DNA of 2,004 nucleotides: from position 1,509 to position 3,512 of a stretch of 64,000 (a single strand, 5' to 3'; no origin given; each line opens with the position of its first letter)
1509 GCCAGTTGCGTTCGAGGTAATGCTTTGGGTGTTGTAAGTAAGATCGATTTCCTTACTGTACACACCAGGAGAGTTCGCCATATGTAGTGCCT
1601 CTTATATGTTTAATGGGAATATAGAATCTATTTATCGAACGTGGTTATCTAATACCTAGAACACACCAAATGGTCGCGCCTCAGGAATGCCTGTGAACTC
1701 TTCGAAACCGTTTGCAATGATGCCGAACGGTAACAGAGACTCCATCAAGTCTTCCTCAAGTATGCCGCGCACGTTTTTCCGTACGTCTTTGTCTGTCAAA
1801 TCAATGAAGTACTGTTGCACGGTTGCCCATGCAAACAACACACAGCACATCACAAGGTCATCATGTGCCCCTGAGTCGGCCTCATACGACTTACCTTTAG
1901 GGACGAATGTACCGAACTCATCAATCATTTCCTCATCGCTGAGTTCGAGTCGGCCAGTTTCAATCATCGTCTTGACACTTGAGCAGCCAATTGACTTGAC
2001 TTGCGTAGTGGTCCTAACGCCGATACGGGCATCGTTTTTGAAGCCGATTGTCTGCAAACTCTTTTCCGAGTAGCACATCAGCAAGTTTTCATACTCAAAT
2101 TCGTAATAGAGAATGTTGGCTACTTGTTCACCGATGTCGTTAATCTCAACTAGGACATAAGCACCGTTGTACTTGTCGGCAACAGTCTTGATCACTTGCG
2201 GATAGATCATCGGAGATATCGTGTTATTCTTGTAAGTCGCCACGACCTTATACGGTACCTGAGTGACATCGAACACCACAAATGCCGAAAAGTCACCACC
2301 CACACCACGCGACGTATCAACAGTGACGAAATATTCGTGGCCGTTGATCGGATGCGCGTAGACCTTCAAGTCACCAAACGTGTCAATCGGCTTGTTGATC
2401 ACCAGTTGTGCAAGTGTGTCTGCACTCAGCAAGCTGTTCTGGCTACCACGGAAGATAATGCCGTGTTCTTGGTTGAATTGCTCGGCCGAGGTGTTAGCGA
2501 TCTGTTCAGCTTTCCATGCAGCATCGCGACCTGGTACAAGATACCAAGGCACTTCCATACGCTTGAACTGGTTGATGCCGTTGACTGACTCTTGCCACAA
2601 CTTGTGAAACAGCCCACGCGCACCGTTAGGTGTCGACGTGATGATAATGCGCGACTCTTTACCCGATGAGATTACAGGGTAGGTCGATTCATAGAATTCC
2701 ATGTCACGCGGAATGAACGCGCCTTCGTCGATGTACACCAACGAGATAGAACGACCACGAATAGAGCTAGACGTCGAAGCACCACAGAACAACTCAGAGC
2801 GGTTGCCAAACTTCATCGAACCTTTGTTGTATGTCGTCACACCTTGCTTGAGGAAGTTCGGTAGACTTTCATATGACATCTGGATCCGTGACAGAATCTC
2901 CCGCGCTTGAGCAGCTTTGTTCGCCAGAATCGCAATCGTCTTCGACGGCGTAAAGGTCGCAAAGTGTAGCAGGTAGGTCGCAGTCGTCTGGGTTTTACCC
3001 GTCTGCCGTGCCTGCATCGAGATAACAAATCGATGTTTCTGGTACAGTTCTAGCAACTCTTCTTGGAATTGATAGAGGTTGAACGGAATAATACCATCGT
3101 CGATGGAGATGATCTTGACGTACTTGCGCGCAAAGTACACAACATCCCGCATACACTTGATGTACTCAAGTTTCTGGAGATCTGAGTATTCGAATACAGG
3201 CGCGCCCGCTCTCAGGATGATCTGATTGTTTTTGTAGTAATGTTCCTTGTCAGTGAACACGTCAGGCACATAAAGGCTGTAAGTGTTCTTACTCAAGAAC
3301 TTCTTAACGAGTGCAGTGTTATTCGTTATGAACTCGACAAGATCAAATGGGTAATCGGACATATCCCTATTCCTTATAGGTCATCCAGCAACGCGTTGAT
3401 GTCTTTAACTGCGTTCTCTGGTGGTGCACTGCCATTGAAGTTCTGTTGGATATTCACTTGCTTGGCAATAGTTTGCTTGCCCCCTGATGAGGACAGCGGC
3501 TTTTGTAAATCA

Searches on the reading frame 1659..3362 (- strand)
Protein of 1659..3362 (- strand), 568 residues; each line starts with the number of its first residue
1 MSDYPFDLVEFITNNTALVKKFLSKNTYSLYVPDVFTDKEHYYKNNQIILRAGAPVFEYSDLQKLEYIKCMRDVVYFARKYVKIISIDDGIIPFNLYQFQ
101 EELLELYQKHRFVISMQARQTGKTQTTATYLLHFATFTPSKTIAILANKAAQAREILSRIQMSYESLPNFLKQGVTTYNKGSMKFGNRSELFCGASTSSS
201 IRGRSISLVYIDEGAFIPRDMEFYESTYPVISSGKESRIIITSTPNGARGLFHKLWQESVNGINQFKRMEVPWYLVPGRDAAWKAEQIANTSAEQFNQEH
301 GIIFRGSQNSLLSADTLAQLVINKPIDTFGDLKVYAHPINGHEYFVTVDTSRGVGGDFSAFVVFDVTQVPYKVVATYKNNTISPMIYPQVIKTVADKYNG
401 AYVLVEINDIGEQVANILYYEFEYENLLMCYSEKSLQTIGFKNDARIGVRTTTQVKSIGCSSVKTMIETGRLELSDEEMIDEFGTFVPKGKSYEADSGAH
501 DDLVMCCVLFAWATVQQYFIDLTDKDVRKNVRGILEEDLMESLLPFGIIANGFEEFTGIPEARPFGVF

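Call 13: search_protein_families(library=phrogs, proteins=[window:1659-3362:-], max_evalue=0.00001)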
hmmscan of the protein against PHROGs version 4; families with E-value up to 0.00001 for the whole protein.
window:1659-3362:- (568 aa): 14 families
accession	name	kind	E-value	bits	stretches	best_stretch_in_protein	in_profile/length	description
phrog_2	-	head and packaging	4.7e-60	205.2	1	80-555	253-625/807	terminase large subunit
phrog_5989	-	head and packaging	7.3e-56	190.8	1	44-308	92-338/347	terminase large subunit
phrog_36964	-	head and packaging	1.9e-45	156.2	1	124-510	435-849/890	terminase large subunit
phrog_24361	-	head and packaging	5.3e-20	72.8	1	380-510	6-134/162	terminase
phrog_7579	-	head and packaging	3.1e-14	53.8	1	116-266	23-168/239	terminase large subunit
phrog_38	-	head and packaging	5.4e-14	52.8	1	64-515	266-704/760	terminase large subunit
phrog_675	-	head and packaging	5.4e-11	42.5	1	62-259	12-205/576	terminase large subunit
phrog_5909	-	head and packaging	2.7e-09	37.5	1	239-443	3-207/285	terminase large subunit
phrog_9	-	head and packaging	4.9e-09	36.6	1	78-257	185-373/812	terminase large subunit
phrog_32359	-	head and packaging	2.1e-07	31.8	1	60-175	56-173/210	terminase large subunit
phrog_38407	-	unknown function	2.1e-07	31.2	1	332-508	170-342/370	-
phrog_1488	-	unknown function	5.7e-07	30.5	1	118-231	49-156/177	unknown function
phrog_26724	-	unknown function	2e-06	28.5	1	91-212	30-147/192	-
phrog_15503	-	unknown function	6e-06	26.8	0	77-220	54-198/245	-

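Call 14: search_dna_similar(query=window:1659-3362:-, collection=phages, mode=protein, max_rows=25)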
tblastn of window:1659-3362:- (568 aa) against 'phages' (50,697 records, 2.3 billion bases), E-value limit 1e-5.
Records with a match: 2599; places in all: 2663; records where one place covers at least 80% of the query: 2143.
Best place of each record, by identity: 60-80% 2; <60% 2597.
By first word of the organism name: Escherichia 668; Synechococcus 378; Klebsiella 332; Salmonella 202; Vibrio 136; Shigella 89; Aeromonas 80; Acinetobacter 71; Cyanophage 61; Enterobacter 59; and 66 more.
By host as written in the record: - 473; Escherichia coli 278; Klebsiella pneumoniae 115; Synechococcus 107; Synechococcus sp. 38; Escherichia coli O157:H7 38; Salmonella enterica 29; Synechococcus sp. WH7803 28; and 578 more.
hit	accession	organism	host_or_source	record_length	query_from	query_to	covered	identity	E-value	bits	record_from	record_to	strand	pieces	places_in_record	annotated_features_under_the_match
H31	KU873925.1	Pseudomonas phage pf16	Pseudomonas putida PpG1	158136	1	568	100%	79.4%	0e+0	906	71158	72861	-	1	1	hypothetical protein (x2)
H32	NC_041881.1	Pseudomonas phage pf16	Pseudomonas putida PpG1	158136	1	568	100%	79.4%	0e+0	906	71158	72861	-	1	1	terminase large subunit | terminase small subunit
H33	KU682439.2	Stenotrophomonas phage vB_SmaS-DLP_6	Stenotrophomonas maltophilia D1571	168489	40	552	90%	45.7%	2e-135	441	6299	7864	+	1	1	large terminase subunit | small terminase subunit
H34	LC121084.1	Ralstonia phage RSP15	-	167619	32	558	93%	44.3%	3e-132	431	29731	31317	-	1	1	hypothetical protein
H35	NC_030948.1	Ralstonia phage RSP15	-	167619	32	558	93%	44.3%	3e-132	431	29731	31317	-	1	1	terminase large subunit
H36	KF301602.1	Caulobacter phage Cr30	Caulobacter crescentus CB15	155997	50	554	89%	46.2%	2e-130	426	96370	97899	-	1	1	terminase large subunit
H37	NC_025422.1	Caulobacter phage Cr30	Caulobacter crescentus CB15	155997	50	554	89%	46.2%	2e-130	426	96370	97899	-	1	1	terminase large subunit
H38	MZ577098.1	Methylophilales phage Melnitz-3 EXVC039M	Methylophilales_sp._H5P1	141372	40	554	91%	45.1%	3e-140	454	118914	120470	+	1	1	terminase large subunit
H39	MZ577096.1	Methylophilales phage Melnitz-2 EXVC040M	Methylophilales_sp._H5P1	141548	40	554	91%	45.1%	3e-140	454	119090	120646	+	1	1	terminase large subunit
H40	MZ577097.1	Methylophilales phage Melnitz EXVC044M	Methylophilales_sp._H5P1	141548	40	554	91%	45.1%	3e-140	454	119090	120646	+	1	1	terminase large subunit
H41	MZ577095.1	Methylophilales phage Melnitz-1 EXVC043M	Methylophilales_sp._H5P1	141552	40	554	91%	45.1%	3e-140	454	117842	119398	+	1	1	TerL protein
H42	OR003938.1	Synechococcus phage DSL-LC03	Synechococcus sp.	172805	43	555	90%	45.3%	2e-140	455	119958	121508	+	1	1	terminase large subunit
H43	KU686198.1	Synechococcus phage S-CAM3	Synechococcus sp.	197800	35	561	93%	43.9%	2e-140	455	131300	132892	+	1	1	terminase large subunit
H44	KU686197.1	Synechococcus phage S-CAM3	Synechococcus sp.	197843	35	561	93%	43.9%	2e-140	455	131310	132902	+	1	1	terminase large subunit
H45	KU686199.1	Synechococcus phage S-CAM3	Synechococcus sp.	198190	35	561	93%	43.9%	2e-140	455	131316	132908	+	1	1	terminase large subunit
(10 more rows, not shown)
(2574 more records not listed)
